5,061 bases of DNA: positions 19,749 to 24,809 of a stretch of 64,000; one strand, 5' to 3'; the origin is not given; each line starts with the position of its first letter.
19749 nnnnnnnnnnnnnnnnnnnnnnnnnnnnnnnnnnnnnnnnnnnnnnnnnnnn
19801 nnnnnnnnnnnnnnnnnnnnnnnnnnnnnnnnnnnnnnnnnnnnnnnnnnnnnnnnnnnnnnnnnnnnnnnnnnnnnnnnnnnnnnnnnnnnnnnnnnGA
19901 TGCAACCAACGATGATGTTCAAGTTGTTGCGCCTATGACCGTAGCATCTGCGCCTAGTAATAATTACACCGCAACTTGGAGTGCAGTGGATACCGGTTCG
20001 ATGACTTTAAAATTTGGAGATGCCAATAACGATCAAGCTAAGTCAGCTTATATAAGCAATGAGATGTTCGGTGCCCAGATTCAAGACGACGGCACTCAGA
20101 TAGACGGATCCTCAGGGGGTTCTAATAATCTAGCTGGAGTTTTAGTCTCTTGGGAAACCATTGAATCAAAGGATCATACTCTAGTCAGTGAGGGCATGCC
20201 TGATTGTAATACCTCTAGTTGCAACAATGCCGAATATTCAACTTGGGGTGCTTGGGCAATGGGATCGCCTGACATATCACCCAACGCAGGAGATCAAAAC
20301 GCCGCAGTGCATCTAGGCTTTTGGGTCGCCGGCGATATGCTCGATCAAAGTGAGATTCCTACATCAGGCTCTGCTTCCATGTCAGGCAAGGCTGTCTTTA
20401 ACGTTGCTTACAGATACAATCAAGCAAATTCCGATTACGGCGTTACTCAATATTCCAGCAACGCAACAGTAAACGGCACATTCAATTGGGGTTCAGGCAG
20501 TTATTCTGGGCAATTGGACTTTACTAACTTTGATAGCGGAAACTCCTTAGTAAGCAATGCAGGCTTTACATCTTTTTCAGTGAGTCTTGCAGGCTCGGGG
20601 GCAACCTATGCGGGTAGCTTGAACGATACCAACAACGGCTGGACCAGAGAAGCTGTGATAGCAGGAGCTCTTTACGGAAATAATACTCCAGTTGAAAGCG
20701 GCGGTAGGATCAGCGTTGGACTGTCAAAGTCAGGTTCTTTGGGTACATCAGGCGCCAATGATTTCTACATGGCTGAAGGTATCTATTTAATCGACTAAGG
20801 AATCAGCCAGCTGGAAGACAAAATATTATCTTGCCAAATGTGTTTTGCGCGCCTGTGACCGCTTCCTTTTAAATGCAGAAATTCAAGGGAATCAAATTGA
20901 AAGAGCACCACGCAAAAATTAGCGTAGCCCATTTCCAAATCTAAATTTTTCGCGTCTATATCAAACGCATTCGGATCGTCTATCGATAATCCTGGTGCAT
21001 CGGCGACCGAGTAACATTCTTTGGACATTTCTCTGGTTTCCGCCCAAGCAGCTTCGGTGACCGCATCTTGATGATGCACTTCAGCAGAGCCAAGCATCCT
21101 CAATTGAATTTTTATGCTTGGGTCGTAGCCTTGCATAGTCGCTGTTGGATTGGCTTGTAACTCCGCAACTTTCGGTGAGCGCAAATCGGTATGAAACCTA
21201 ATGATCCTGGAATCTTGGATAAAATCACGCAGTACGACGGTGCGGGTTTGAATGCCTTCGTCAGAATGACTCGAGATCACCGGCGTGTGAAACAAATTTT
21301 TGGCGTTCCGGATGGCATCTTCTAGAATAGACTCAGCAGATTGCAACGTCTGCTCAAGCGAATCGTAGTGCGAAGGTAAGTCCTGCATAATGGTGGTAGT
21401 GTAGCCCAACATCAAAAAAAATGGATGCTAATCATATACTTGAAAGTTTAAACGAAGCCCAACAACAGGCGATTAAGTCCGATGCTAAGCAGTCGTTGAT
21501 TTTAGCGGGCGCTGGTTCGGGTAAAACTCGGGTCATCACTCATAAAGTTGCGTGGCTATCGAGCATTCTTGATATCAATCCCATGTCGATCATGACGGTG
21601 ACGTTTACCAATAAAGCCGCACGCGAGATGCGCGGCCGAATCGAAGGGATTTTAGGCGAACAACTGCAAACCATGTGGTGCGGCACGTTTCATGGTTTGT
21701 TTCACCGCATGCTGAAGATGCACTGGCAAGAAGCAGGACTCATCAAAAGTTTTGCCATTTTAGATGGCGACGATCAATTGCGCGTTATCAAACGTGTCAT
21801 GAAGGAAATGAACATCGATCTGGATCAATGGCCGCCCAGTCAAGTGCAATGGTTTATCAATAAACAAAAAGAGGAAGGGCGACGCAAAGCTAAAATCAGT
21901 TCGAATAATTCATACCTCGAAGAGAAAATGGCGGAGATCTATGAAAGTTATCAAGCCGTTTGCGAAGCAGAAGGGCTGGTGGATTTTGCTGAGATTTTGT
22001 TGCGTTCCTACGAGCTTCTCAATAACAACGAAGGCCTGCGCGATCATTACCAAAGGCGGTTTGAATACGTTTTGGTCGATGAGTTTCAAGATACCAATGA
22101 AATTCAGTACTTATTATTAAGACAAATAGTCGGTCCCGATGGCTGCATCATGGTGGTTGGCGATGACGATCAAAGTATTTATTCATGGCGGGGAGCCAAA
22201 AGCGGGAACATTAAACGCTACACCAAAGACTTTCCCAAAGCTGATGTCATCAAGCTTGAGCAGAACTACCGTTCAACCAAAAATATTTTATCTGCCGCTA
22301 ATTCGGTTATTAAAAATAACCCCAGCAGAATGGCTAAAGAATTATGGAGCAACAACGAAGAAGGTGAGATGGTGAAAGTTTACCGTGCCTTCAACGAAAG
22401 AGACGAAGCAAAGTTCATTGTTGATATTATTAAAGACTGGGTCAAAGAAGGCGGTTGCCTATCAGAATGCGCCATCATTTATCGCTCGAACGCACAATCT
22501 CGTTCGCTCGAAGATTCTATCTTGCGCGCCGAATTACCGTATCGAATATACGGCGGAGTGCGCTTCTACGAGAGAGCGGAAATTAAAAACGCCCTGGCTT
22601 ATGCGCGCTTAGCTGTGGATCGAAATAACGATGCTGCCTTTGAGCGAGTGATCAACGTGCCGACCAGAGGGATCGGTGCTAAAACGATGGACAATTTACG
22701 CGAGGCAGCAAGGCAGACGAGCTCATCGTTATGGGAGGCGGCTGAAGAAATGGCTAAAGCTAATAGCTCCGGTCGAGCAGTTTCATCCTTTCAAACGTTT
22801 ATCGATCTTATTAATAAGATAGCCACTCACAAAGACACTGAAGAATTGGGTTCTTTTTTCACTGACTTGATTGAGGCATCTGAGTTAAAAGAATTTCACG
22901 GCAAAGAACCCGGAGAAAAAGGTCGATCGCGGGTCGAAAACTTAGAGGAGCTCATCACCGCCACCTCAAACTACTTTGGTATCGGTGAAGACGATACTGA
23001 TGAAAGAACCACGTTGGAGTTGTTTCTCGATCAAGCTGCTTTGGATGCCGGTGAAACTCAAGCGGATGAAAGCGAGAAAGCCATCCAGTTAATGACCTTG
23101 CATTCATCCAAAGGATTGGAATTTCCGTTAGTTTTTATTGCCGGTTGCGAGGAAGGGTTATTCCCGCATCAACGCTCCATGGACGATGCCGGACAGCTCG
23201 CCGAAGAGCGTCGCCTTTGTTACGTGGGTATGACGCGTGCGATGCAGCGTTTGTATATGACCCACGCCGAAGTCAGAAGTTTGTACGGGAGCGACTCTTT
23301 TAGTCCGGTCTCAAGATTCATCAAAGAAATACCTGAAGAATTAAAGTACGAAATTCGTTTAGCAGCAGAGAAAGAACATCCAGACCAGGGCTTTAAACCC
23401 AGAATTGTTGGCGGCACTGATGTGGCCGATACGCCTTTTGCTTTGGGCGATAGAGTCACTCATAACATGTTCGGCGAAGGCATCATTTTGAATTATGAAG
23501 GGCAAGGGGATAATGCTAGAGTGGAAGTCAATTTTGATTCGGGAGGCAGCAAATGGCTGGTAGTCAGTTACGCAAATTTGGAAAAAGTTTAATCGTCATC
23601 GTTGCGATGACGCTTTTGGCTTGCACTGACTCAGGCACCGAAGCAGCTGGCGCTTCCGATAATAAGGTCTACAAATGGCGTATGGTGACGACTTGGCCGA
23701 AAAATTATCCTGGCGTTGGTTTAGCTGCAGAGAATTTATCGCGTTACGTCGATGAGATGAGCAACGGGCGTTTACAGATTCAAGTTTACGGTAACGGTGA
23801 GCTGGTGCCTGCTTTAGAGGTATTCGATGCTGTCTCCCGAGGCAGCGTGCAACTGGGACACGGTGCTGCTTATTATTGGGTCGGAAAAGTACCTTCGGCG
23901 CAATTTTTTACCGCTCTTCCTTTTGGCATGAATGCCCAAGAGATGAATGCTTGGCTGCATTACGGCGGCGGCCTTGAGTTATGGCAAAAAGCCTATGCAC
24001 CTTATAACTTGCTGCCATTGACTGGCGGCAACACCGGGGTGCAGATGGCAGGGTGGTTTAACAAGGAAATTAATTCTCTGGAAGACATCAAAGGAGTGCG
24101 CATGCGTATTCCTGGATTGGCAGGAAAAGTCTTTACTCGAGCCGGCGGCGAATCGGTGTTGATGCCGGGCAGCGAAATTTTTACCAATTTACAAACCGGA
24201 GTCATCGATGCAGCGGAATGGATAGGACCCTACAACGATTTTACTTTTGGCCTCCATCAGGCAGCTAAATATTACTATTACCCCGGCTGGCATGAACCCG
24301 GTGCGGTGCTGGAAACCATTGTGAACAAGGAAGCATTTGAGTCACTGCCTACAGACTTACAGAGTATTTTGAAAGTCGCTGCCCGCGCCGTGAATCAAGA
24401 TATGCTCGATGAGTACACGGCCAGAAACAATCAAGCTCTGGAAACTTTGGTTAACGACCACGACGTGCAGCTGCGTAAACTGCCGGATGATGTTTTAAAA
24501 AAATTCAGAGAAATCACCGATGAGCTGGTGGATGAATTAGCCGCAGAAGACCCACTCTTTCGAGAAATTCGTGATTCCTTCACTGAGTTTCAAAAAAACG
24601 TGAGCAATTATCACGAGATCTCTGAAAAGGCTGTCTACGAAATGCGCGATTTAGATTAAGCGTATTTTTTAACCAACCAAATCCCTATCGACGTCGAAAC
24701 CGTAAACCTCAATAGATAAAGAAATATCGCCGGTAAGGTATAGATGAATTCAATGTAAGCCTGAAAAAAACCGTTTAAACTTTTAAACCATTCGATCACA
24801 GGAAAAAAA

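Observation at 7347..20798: Tandem pair of ~2,200-aa secreted paralogues with a FecR-like / polyanionic / cadherin / unknown / TbpB-like architecture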

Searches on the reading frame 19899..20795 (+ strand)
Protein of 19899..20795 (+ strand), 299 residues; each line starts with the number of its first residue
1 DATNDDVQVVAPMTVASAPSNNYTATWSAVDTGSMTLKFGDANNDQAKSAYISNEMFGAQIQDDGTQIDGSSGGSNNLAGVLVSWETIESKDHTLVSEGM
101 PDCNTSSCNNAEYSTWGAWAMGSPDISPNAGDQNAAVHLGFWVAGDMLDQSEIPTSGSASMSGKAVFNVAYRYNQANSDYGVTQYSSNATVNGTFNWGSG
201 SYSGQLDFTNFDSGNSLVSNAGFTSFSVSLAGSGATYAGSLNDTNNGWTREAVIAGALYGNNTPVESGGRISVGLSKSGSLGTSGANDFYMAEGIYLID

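Call 8: search_protein_families(library=pfam, proteins=[window:19899-20795:+], max_evalue=10)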
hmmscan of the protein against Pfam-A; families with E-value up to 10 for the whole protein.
window:19899-20795:+ (299 aa): 1 family
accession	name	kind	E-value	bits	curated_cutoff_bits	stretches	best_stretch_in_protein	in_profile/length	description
PF01298.24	TbpB_B_D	-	0.075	14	26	1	153-270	1-108/126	C-lobe and N-lobe beta barrels of Tf-binding protein B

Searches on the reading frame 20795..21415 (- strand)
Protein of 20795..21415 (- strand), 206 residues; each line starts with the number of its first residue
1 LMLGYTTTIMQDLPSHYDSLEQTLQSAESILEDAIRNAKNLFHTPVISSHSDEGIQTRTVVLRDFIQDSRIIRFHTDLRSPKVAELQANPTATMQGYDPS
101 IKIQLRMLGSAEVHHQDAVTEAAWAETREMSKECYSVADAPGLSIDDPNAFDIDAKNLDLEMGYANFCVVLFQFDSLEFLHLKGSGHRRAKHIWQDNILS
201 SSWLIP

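Call 7: search_protein_families(library=pfam, proteins=[window:20795-21415:-], max_evalue=0.001)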
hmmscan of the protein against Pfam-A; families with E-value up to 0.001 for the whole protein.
window:20795-21415:- (206 aa): 2 families
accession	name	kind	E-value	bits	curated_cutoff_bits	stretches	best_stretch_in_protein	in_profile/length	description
PF12766.13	Pyridox_oxase_2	-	5.8e-12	46.5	26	1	52-114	33-99/100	Pyridoxamine 5'-phosphate oxidase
PF01243.27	PNPOx_N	-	6.2e-09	36.7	28.1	1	32-134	2-96/120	Pyridoxamine 5'-phosphate oxidase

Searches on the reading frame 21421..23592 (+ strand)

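Call 7: search_protein_families(library=pfam, proteins=[window:21421-23592:+], max_evalue=0.001)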
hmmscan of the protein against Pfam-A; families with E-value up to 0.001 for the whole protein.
window:21421-23592:+ (723 aa): 8 families
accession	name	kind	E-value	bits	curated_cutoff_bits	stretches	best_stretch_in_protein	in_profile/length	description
PF00580.27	UvrD-helicase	-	4.9e-83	279.4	23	1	10-272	1-271/271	UvrD/REP helicase N-terminal domain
PF13361.12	UvrD_C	-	1.5e-77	261.8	25.6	1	277-616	1-348/350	UvrD-like helicase C-terminal domain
PF13245.12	AAA_19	-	2.4e-23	83.2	25.1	1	14-255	1-132/134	AAA domain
PF21196.3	PcrA_UvrD_tudor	-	2e-08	34.4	23.9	1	676-722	2-48/48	PcrA/UvrD tudor domain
PF13538.12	UvrD_C_2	-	4.6e-08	33.2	27.4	1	557-613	4-51/52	UvrD-like helicase C-terminal domain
PF13604.12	AAA_30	-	9.1e-06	26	27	0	10-74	2-66/191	AAA domain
PF13087.12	AAA_12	-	5.4e-05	23.3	27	0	547-613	131-190/195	AAA domain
PF01443.25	Viral_helicase1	-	0.00035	20.9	21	0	544-612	166-225/228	Viral superfamily 1 RNA helicase core domain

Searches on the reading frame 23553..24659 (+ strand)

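Call 7: search_protein_families(library=pfam, proteins=[window:23553-24659:+], max_evalue=0.001)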
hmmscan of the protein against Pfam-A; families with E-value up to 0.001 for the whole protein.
window:23553-24659:+ (368 aa): 1 family
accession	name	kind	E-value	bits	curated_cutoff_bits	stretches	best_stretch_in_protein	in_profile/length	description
PF03480.18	DctP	-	2.1e-62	211.5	23.4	1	46-332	3-285/286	Bacterial extracellular solute-binding protein, family 7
